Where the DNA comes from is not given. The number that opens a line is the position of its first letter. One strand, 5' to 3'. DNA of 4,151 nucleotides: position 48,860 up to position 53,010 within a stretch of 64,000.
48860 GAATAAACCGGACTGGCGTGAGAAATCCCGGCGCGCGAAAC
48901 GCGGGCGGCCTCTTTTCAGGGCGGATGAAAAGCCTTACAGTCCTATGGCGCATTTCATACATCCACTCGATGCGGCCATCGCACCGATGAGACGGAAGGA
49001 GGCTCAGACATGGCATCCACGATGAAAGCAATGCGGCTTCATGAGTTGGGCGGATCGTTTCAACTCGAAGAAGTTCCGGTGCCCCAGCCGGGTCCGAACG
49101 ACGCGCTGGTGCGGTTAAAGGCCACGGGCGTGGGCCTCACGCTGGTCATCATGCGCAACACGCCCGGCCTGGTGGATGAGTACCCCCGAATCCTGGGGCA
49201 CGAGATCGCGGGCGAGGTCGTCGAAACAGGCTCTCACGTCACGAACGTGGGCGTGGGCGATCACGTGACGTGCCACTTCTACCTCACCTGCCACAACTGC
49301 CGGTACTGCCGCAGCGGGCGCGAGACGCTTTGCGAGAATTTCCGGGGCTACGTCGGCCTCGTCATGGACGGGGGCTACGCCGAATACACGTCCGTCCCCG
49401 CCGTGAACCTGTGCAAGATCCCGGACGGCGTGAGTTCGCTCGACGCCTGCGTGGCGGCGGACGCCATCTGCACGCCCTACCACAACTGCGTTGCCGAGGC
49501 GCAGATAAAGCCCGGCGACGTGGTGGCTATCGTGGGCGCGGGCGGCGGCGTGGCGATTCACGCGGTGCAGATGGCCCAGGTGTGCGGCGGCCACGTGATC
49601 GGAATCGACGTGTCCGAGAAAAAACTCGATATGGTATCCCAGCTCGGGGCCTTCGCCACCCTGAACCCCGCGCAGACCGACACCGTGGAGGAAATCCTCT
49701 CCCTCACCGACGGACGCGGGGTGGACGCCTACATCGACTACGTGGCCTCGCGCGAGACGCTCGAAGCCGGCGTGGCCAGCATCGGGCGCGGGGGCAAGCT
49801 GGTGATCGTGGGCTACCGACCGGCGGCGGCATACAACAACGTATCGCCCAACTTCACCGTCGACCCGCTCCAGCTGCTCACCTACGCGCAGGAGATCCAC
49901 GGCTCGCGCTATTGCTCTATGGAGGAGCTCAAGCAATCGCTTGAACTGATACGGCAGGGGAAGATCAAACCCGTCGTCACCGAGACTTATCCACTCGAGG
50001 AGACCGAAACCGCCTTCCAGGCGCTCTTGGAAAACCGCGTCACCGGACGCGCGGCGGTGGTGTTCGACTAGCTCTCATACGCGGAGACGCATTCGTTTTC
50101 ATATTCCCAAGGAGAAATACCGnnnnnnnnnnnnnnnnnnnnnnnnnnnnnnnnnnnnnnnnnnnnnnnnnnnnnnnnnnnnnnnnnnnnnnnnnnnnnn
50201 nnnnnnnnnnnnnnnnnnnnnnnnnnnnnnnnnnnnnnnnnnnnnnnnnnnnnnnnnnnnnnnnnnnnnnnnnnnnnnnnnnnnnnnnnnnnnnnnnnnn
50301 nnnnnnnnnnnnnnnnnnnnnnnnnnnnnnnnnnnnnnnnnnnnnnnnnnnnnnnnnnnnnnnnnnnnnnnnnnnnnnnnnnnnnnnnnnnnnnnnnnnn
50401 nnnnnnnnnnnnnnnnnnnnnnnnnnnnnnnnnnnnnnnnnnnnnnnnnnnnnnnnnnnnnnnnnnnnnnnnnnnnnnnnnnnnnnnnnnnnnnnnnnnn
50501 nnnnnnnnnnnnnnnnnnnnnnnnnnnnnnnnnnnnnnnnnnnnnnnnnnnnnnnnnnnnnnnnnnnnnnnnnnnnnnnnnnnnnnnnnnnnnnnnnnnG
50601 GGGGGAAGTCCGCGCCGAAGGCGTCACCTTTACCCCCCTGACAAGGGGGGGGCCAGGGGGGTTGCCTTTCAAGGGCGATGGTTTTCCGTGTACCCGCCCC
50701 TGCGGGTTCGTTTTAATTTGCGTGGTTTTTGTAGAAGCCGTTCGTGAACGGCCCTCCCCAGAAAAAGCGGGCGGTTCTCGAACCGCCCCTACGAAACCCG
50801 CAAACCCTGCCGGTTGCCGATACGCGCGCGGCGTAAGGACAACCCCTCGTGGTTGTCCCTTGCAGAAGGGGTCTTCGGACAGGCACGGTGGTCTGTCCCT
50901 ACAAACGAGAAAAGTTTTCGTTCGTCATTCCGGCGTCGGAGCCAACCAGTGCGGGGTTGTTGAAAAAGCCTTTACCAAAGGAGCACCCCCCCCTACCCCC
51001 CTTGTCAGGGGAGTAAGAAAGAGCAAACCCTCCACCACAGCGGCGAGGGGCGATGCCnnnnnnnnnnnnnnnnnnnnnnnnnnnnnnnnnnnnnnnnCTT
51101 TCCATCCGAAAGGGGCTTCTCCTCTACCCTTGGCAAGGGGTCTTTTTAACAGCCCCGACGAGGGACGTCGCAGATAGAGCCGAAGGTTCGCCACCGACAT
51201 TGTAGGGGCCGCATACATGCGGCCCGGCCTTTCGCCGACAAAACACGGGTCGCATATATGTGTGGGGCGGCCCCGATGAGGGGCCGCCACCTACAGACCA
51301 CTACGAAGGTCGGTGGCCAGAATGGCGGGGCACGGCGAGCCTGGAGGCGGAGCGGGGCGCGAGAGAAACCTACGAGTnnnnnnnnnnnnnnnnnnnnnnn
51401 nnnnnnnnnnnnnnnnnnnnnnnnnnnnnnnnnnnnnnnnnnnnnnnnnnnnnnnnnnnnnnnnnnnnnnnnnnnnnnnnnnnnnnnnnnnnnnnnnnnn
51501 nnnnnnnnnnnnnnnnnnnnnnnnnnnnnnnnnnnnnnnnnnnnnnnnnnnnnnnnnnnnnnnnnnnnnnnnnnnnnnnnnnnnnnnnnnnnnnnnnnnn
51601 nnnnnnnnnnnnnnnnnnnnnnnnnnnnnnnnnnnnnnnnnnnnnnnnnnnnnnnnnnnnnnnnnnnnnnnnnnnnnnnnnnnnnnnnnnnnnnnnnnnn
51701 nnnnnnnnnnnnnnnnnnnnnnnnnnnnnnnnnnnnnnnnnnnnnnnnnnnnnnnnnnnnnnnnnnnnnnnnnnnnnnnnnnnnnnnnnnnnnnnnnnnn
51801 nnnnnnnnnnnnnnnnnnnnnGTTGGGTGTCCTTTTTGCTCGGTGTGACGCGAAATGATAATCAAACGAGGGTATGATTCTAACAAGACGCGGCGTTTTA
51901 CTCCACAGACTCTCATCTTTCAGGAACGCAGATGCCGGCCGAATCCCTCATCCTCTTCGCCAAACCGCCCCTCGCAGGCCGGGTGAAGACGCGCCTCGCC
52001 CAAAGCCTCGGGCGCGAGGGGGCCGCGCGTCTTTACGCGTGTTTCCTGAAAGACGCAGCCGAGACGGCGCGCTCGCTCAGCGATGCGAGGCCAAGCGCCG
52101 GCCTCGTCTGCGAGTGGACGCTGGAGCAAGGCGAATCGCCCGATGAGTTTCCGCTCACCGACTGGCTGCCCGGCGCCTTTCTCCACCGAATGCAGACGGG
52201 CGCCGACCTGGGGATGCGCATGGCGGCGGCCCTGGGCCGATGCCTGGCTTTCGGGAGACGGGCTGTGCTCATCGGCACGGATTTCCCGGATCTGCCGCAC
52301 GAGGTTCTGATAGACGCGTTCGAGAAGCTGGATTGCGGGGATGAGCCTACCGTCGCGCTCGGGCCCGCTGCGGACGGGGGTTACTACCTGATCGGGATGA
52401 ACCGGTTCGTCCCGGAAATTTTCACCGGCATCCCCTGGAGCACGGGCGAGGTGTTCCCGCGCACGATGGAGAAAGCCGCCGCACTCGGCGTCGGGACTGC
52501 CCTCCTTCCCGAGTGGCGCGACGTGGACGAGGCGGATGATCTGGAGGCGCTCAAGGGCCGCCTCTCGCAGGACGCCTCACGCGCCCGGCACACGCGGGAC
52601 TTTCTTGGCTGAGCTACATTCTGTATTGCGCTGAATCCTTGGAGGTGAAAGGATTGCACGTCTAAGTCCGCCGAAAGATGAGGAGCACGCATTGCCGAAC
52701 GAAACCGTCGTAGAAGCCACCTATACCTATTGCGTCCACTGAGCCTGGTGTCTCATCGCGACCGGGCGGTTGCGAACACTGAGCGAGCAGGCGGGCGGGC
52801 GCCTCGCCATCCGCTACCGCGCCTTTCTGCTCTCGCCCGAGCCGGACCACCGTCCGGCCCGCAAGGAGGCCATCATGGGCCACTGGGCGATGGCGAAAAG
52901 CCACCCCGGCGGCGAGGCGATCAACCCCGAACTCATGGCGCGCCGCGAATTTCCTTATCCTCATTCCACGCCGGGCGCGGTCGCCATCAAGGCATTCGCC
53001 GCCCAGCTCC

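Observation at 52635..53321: DsbA/FrnE-like oxidoreductase with an in-frame UGA at the first Cys of CPWC: candidate selenoprotein, mis-called as a truncated TTG-start ORF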

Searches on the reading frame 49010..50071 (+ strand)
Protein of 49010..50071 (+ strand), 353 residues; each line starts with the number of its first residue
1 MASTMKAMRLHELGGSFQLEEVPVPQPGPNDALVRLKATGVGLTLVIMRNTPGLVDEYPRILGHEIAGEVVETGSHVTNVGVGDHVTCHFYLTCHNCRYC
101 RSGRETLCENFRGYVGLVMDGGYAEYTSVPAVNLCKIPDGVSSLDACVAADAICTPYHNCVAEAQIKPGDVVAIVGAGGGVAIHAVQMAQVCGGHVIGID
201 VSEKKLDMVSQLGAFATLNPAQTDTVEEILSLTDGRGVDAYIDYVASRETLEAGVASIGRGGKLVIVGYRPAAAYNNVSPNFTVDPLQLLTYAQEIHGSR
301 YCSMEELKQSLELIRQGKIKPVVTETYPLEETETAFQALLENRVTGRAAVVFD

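Call 47: search_protein_families(library=pfam, proteins=[window:49010-50071:+], max_evalue=0.00001)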
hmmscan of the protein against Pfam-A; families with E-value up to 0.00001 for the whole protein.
window:49010-50071:+ (353 aa): 3 families
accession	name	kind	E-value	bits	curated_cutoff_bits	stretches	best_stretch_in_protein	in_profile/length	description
PF08240.17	ADH_N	-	2.8e-25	89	23.5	1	28-139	1-104/104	Alcohol dehydrogenase GroES-like domain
PF00107.32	ADH_zinc_N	-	1.3e-24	87.1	31.8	1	180-314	1-127/129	Zinc-binding dehydrogenase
PF13602.12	ADH_zinc_N_2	-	1.3e-15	59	27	1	213-348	2-132/134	Zinc-binding dehydrogenase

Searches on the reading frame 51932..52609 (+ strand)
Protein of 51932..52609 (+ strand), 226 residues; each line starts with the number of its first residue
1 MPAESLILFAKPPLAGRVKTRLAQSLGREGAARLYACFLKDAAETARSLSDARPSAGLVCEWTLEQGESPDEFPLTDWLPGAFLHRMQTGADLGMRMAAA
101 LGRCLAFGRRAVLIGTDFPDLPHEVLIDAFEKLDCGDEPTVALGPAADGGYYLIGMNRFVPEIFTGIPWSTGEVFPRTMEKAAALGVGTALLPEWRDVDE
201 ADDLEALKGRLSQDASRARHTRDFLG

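Call 82: search_protein_families(library=ncbifam, proteins=[window:51932-52609:+], max_evalue=0.001)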
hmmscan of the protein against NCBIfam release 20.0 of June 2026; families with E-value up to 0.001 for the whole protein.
window:51932-52609:+ (226 aa): 1 family
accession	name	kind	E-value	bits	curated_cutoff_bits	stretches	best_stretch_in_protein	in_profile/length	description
TIGR04282.1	glyco_like_cofC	hypoth_equivalog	2.5e-52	177.4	134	1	6-204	1-189/189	TIGR04282 family arsenosugar biosynthesis glycosyltransferase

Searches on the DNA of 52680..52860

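Call 19: search_rna_families(source=window, start=52680, end=52860, threshold=evalue, max_evalue=10, show_alignments=3)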
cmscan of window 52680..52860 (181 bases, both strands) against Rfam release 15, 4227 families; matches with E-value up to 10: 1.
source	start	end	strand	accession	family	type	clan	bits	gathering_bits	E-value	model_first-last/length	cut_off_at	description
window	52754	52808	+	RF01686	Acido-1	Gene; sRNA;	-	13.4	50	1.8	1-64/64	no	Acido-1 RNA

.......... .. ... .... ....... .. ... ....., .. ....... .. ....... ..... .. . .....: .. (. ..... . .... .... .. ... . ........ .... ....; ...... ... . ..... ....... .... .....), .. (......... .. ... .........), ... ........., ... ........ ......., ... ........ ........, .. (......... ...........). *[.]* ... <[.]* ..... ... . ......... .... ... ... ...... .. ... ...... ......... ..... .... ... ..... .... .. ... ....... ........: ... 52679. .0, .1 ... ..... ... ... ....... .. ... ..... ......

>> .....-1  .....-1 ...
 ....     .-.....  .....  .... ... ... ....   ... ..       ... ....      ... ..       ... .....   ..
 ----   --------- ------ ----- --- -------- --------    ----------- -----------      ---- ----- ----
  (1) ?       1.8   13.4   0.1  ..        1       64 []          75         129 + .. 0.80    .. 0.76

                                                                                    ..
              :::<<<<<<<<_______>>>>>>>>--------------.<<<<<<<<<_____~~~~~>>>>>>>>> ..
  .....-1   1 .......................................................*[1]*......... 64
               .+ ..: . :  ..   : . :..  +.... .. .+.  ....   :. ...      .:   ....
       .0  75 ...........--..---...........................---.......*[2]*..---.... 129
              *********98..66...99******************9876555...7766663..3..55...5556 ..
